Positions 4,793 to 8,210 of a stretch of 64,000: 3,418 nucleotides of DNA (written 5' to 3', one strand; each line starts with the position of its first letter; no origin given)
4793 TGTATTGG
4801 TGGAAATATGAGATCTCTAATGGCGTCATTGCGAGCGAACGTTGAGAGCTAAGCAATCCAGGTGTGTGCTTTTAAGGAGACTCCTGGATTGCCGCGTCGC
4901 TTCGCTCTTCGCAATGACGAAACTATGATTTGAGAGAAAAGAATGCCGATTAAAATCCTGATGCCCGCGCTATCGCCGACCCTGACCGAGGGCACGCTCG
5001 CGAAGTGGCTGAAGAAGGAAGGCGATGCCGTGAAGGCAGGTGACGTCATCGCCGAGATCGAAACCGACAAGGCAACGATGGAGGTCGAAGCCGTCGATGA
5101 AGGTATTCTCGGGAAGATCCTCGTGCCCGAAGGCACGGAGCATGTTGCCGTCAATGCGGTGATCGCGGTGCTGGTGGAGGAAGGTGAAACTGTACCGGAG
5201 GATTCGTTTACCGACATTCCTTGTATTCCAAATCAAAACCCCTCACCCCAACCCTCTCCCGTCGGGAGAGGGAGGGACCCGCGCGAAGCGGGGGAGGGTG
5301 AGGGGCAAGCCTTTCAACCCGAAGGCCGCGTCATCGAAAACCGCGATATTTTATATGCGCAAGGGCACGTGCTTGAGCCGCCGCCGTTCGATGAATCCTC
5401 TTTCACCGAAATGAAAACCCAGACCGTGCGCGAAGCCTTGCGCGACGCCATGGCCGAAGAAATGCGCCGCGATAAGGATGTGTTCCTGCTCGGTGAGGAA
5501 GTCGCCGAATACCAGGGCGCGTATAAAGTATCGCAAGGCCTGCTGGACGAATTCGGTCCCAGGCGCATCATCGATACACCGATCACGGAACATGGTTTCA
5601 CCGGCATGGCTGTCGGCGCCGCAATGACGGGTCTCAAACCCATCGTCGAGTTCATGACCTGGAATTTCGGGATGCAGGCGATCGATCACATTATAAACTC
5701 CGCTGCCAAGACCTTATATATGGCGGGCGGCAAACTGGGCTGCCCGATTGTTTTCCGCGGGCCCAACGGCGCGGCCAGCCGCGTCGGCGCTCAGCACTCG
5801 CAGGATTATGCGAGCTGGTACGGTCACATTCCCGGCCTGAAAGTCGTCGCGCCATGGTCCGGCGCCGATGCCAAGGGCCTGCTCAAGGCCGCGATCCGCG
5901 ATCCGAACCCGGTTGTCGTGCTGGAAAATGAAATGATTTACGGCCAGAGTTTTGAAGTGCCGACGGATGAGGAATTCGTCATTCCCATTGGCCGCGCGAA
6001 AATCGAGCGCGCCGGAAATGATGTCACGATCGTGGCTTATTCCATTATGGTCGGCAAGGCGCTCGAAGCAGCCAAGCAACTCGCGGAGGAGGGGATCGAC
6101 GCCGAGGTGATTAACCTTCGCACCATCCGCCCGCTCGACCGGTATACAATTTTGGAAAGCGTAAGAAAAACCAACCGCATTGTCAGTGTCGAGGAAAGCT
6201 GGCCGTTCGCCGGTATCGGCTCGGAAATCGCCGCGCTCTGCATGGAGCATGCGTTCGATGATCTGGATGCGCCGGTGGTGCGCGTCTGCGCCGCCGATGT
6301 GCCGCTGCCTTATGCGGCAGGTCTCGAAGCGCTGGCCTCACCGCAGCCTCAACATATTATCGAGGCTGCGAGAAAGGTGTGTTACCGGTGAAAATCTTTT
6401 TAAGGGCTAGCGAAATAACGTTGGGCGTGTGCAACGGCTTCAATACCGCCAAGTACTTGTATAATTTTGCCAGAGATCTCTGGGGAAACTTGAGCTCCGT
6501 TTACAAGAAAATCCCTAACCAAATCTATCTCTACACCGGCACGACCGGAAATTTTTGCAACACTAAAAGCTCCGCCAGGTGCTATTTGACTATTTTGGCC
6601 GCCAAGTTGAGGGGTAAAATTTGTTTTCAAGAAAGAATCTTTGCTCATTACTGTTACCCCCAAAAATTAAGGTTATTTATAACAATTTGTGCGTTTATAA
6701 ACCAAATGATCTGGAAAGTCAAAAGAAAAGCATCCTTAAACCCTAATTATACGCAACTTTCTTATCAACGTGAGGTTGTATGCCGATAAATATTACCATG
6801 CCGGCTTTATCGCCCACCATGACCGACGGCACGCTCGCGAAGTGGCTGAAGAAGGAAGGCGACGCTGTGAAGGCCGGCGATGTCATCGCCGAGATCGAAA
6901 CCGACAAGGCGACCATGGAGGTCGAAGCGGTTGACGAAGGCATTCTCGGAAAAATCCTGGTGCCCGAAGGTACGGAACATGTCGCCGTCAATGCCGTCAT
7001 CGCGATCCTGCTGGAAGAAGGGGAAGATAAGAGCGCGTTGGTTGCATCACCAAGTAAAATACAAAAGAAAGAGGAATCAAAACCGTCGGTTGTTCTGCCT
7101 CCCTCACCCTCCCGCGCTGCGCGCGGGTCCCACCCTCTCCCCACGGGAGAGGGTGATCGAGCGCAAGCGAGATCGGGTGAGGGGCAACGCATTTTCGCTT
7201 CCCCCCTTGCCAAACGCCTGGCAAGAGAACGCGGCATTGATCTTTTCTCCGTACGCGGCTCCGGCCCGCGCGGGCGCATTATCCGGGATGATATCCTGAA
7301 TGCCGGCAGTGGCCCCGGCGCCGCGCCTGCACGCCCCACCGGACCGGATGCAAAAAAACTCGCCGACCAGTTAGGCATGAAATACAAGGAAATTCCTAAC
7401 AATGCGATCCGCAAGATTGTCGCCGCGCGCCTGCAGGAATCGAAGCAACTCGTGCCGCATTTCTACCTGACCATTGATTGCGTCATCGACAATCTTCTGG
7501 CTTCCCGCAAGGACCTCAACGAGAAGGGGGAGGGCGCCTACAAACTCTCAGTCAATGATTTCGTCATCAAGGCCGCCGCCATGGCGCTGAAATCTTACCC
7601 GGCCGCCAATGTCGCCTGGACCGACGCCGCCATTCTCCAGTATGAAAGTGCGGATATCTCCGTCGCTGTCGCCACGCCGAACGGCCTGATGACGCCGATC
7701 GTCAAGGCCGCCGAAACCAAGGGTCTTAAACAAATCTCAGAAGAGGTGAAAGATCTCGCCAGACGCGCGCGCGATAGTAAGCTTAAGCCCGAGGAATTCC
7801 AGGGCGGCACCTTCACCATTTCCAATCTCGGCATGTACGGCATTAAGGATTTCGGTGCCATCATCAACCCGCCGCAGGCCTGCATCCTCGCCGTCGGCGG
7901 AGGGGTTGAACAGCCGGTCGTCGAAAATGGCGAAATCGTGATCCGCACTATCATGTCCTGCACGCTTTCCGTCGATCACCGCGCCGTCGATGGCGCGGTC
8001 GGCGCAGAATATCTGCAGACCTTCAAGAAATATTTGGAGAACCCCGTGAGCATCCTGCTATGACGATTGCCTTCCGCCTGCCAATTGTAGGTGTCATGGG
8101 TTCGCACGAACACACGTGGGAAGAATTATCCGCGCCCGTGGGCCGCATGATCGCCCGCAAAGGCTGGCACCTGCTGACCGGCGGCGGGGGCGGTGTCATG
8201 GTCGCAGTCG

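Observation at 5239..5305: Palindromic mobile-element-like repeat inserted in frame into the pdhB lipoyl-to-core linker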

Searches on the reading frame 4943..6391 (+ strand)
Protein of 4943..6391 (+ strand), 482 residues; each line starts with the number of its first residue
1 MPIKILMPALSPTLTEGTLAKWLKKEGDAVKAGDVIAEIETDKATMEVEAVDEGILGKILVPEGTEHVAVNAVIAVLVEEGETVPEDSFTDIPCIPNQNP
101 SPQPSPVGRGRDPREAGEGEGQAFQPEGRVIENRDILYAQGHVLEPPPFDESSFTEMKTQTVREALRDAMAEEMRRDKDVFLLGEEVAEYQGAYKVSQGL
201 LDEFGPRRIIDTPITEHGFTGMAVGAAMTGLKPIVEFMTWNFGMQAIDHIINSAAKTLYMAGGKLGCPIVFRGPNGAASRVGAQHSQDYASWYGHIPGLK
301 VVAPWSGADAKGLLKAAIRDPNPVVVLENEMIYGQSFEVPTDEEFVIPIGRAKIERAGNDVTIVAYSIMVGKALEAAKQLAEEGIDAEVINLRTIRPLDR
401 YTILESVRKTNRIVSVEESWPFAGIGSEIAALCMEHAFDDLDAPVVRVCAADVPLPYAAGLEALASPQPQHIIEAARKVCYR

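Call 10: find_encoding_contigs(protein=window:4943-6391:+, flank=3000, max_places=6)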
Protein window:4943-6391:+ (482 aa): no gene with exactly this product is on record in the collection.

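Call 11: find_homologous_proteins(query=window:4943-6388:+)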
Query window:4943-6388:+ (482 aa): 8000 proteins with E <= 0.001 among 8000 candidates; the best 120 are listed.
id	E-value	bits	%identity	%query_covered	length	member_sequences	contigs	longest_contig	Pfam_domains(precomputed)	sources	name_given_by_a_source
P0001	0.0e+0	1082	100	100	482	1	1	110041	PF00364.29,PF17147.10,PF25997.1,PF02780.26,PF02779.30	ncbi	ncbi:MAG: pyruvate dehydrogenase complex E1 component subunit beta [Alphaproteobacteria bacterium]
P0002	6.9e-255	864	79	100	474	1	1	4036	PF00364.29,PF25997.1,PF02780.26,PF02779.30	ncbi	-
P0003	2.6e-253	859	80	100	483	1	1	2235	PF00364.29,PF25997.1,PF02780.26,PF02779.30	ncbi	-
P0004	5.4e-253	858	80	100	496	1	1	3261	PF00364.29,PF25997.1,PF02780.26,PF02779.30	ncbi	-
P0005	5.5e-253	858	78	100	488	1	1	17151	PF00364.29,PF25997.1,PF02780.26,PF02779.30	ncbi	-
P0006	1.0e-252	857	81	100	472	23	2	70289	PF00364.29,PF17147.10,PF02780.26,PF02779.30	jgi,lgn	jgi:pyruvate dehydrogenase E1 component beta subunit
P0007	7.7e-252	854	79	100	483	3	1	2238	PF00364.29,PF25997.1,PF02780.26,PF02779.30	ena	-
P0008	2.7e-251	852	80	100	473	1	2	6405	PF00364.29,PF17147.10,PF25997.1,PF02780.26,PF02779.30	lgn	-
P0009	7.2e-251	851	79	100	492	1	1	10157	PF00364.29,PF17147.10,PF02780.26,PF02779.30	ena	-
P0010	1.2e-250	850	81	100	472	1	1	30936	PF00364.29,PF02780.26,PF02779.30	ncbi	-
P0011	4.9e-250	848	80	100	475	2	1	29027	PF00364.29,PF17147.10,PF02780.26,PF02779.30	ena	-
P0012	3.7e-248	842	80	100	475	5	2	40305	PF00364.29,PF17147.10,PF25997.1,PF02780.26,PF02779.30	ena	-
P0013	4.7e-247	838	79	100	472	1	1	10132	PF00364.29,PF17147.10,PF02780.26,PF02779.30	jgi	jgi:pyruvate dehydrogenase E1 component beta subunit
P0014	7.2e-247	838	78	100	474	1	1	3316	PF00364.29,PF25997.1,PF02780.26,PF02779.30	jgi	jgi:pyruvate dehydrogenase E1 component beta subunit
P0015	7.7e-247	838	80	100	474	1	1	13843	PF00364.29,PF25997.1,PF02780.26,PF02779.30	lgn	-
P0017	3.1e-246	836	79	100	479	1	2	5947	PF00364.29,PF25997.1,PF02780.26,PF02779.30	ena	-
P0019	9.0e-246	834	78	100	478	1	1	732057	PF00364.29,PF25997.1,PF02780.26,PF02779.30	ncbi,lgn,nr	ncbi:MAG: pyruvate dehydrogenase complex E1 component subunit beta [Micavibrio sp.]|nr:MAG: pyruvate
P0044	1.2e-241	820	77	100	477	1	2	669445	PF00364.29,PF17147.10,PF25997.1,PF02780.26,PF02779.30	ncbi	ncbi:MAG: pyruvate dehydrogenase complex E1 component subunit beta [Alphaproteobacteria bacterium]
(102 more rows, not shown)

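Call 14: find_encoding_contigs(protein=P0003, flank=2500, max_places=1)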
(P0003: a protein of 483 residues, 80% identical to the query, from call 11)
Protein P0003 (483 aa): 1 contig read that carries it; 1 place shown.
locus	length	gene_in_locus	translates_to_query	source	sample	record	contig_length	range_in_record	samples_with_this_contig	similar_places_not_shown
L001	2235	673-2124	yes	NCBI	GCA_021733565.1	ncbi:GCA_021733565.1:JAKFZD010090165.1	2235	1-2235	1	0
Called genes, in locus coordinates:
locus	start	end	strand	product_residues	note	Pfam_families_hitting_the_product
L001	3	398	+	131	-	?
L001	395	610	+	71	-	-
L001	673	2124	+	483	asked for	PF00364:Biotin_lipoyl, PF25997:BSH_YhbJ (weak), PF02779:Transket_pyr, PF02780:Transketolase_C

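Call 15: find_encoding_contigs(protein=P0005, flank=2500, max_places=1)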
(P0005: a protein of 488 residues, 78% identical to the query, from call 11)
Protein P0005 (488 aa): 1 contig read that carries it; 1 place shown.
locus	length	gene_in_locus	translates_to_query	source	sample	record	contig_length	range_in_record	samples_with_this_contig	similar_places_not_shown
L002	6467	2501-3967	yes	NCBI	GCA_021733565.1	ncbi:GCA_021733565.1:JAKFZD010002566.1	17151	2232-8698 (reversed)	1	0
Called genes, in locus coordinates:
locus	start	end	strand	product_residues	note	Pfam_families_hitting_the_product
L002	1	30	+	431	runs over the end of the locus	PF03952:Enolase_N, PF00113:Enolase_C, PF13378:MR_MLE_C (weak), PF07476:MAAL_C (weak)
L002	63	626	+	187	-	PF02622:DUF179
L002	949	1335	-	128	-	-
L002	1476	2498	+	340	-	PF00676:E1_dh, PF13292:DXP_synthase_N (faint)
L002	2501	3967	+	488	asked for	PF00364:Biotin_lipoyl, PF25997:BSH_YhbJ (weak), PF02779:Transket_pyr, PF02780:Transketolase_C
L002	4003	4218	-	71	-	-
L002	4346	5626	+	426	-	PF00364:Biotin_lipoyl, PF25997:BSH_YhbJ (weak), PF02817:E3_binding, PF00198:2-oxoacid_dh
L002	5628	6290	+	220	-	PF02592:Vut_1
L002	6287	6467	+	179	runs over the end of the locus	PF18306:LDcluster4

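Call 16: find_encoding_contigs(protein=P0006, flank=2500, max_places=1)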
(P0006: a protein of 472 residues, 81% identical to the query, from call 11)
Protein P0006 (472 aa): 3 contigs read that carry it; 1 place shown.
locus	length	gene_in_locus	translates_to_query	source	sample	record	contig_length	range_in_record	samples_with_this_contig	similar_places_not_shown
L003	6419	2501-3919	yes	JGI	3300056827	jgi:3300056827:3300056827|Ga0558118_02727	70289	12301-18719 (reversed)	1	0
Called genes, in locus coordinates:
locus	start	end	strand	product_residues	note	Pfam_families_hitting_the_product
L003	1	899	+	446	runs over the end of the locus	PF03952:Enolase_N, PF00113:Enolase_C, PF13378:MR_MLE_C (weak), PF07476:MAAL_C (weak)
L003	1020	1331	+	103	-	PF04977:DivIC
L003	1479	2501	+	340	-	PF00676:E1_dh, PF13292:DXP_synthase_N (faint)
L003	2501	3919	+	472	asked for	PF00364:Biotin_lipoyl, PF02779:Transket_pyr, PF02780:Transketolase_C, PF17147:PFOR_II (weak)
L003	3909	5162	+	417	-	PF00364:Biotin_lipoyl, PF25997:BSH_YhbJ (weak), PF02817:E3_binding, PF00198:2-oxoacid_dh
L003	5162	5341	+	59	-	-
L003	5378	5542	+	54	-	-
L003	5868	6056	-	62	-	-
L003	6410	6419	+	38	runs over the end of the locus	PF02852:Pyr_redox_dim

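Call 17: find_encoding_contigs(protein=P0009, flank=2500, max_places=1)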
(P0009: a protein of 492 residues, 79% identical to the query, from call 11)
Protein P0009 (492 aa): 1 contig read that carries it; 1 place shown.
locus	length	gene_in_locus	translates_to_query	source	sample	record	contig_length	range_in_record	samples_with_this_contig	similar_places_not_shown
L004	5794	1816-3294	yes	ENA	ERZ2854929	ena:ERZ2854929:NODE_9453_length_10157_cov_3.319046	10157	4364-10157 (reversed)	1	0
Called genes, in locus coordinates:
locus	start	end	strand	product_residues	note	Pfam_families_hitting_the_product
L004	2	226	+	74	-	?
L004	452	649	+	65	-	PF04977:DivIC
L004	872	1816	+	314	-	PF00676:E1_dh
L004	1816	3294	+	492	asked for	PF00364:Biotin_lipoyl, PF02779:Transket_pyr, PF02780:Transketolase_C, PF17147:PFOR_II (faint)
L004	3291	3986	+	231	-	-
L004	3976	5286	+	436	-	PF00364:Biotin_lipoyl, PF25997:BSH_YhbJ (weak), PF02817:E3_binding, PF00198:2-oxoacid_dh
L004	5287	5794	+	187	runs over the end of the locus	PF18306:LDcluster4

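Call 53: search_protein_families(library=pfam, proteins=[window:4943-6388:+], max_evalue=0.00001)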
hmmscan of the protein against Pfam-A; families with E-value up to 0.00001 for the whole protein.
window:4943-6388:+ (482 aa): 3 families
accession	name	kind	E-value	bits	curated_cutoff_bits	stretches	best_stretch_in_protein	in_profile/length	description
PF02779.29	Transket_pyr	-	3.4e-45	154.3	27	1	160-333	3-172/174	Transketolase, pyrimidine binding domain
PF02780.25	Transketolase_C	-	4e-44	150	25.9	1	350-472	1-124/124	Transketolase, C-terminal domain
PF00364.28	Biotin_lipoyl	-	4.8e-19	68.4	22.1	1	5-77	3-73/73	Biotin-requiring enzyme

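Call 54: find_encoding_contigs(protein=P0017, flank=2500, max_places=1)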
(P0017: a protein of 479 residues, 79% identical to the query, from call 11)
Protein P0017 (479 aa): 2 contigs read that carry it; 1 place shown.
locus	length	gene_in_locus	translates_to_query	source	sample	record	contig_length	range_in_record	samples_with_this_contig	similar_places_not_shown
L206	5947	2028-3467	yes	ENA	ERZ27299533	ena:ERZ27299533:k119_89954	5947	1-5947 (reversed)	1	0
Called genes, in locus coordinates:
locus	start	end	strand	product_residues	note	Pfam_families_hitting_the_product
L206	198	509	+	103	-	PF04977:DivIC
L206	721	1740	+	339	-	PF00676:E1_dh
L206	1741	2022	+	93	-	-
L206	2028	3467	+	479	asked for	PF00364:Biotin_lipoyl, PF25997:BSH_YhbJ (faint), PF02779:Transket_pyr, PF02780:Transketolase_C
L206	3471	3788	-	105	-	-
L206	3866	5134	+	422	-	PF00364:Biotin_lipoyl, PF25997:BSH_YhbJ (weak), PF02817:E3_binding, PF00198:2-oxoacid_dh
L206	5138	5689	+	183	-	PF18306:LDcluster4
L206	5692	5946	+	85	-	?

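Call 55: find_encoding_contigs(protein=P0019, flank=2500, max_places=1)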
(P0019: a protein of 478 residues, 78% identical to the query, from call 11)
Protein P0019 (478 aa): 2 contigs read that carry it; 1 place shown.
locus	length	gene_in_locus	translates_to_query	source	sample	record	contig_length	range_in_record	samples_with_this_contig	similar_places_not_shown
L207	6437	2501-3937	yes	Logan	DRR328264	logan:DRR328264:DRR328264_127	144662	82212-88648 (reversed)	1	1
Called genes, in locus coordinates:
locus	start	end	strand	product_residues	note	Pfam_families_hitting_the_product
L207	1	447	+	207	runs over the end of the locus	PF02622:DUF179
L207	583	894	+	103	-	PF04977:DivIC (weak)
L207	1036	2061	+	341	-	PF00676:E1_dh, PF13292:DXP_synthase_N (weak)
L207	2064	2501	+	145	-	PF14567:SUKH_5, PF09346:SMI1_KNR4, PF14568:SUKH_6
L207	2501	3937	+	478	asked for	PF00364:Biotin_lipoyl, PF25997:BSH_YhbJ (weak), PF02779:Transket_pyr, PF02780:Transketolase_C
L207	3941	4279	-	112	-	-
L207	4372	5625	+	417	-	PF00364:Biotin_lipoyl, PF02817:E3_binding, PF00198:2-oxoacid_dh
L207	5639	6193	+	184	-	PF18306:LDcluster4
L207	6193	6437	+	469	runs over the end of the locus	PF00890:FAD_binding_2 (weak), PF01134:GIDA, PF01266:DAO (faint), PF07992:Pyr_redox_2, PF12831:FAD_oxidored, PF13738:Pyr_redox_3, PF00070:Pyr_redox, PF02852:Pyr_redox_dim, +2 more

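Call 56: find_encoding_contigs(protein=P0001, flank=10000, max_places=1)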
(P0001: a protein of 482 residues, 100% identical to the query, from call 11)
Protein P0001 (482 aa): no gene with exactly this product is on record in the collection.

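Call 68: find_encoding_contigs(protein=P0044, flank=300, max_places=1)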
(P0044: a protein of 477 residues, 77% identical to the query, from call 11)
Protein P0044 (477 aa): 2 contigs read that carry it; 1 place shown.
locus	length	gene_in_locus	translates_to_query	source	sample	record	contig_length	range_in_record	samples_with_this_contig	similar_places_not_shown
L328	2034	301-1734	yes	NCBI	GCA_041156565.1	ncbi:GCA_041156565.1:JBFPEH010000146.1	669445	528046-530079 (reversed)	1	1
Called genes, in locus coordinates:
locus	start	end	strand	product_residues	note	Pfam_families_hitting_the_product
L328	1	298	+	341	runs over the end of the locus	PF00676:E1_dh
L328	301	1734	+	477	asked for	PF00364:Biotin_lipoyl, PF25997:BSH_YhbJ (faint), PF02779:Transket_pyr, PF02780:Transketolase_C, PF17147:PFOR_II (weak)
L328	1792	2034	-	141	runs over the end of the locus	-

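Call 69: predict_structure(alignment_id=A3)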
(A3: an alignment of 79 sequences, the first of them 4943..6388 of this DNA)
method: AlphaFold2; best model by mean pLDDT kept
length: 482 residues; sequences in the alignment: 79
mean_pLDDT: 76.4   pTM: 0.68
mean pLDDT of the five models: 76.4, 73.0, 72.9, 67.3, 64.8
residues with pLDDT >= 90: 163; 70-90: 168; 50-70: 88; < 50: 63
segments of 3 or more residues with pLDDT < 50: 93-122, 188-192, 254-264, 274-288
pLDDT, mean of each block of 10 residues (from residue 1): 82 76 93 90 82 89 88 88 68 38 34 36 58 78 86 95 91 95 65 69 91 73 79 77 60 49 52 47 47 64 89 93 76 83 94 94 90 96 97 87 91 85 74 61 83 61 80 94 65
secondary structure, 60 per line:
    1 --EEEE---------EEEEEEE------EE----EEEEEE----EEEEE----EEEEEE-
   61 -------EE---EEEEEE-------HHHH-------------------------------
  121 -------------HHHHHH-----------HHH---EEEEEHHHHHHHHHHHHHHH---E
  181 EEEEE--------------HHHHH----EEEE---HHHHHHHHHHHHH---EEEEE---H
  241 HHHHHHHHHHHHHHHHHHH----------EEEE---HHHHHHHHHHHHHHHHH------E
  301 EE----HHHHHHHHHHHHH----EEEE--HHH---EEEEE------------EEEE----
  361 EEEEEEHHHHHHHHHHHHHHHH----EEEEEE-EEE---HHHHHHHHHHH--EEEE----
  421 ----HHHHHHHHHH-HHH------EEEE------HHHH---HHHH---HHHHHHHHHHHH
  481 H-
elements in order: E3-6 E16-22 E35-40 E45-49 E54-59 E73-78 H86-89 H134-139 E157-161 H162-176 E180-185 H200-204 E209-212 H216-228 E232-236 H240-259 E270-273 H277-293 E300-302 H307-319 E324-327 E336-340 E353-356 E361-366 H367-382 E387-392 E394-396 H400-410 E413-416 H425-434 E445-448 H455-458 H462-465 H469-481

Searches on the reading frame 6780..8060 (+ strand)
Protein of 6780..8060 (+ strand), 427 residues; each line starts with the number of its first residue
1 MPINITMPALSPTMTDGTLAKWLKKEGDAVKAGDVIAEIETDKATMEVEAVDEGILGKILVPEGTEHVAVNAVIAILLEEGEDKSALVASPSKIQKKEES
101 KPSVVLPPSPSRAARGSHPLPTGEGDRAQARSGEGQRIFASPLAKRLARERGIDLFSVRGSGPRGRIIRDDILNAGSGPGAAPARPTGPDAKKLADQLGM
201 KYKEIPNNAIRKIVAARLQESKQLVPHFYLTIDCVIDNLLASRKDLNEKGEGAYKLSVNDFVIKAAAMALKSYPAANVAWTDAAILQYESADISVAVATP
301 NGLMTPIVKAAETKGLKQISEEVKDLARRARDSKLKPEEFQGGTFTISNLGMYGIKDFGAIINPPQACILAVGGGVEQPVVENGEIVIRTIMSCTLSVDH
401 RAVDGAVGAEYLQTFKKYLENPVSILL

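Call 53: search_protein_families(library=pfam, proteins=[window:6780-8060:+], max_evalue=0.00001)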
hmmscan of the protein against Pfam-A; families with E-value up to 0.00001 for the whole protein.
window:6780-8060:+ (427 aa): 3 families
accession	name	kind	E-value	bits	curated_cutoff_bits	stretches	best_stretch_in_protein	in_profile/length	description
PF00198.28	2-oxoacid_dh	-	2.7e-86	289.2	23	1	201-427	3-232/232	2-oxoacid dehydrogenases acyltransferase (catalytic domain)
PF00364.28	Biotin_lipoyl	-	5.9e-19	68.1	22.1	1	4-77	2-73/73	Biotin-requiring enzyme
PF02817.22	E3_binding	-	1.2e-15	57.8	23.7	1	138-173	1-36/36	e3 binding domain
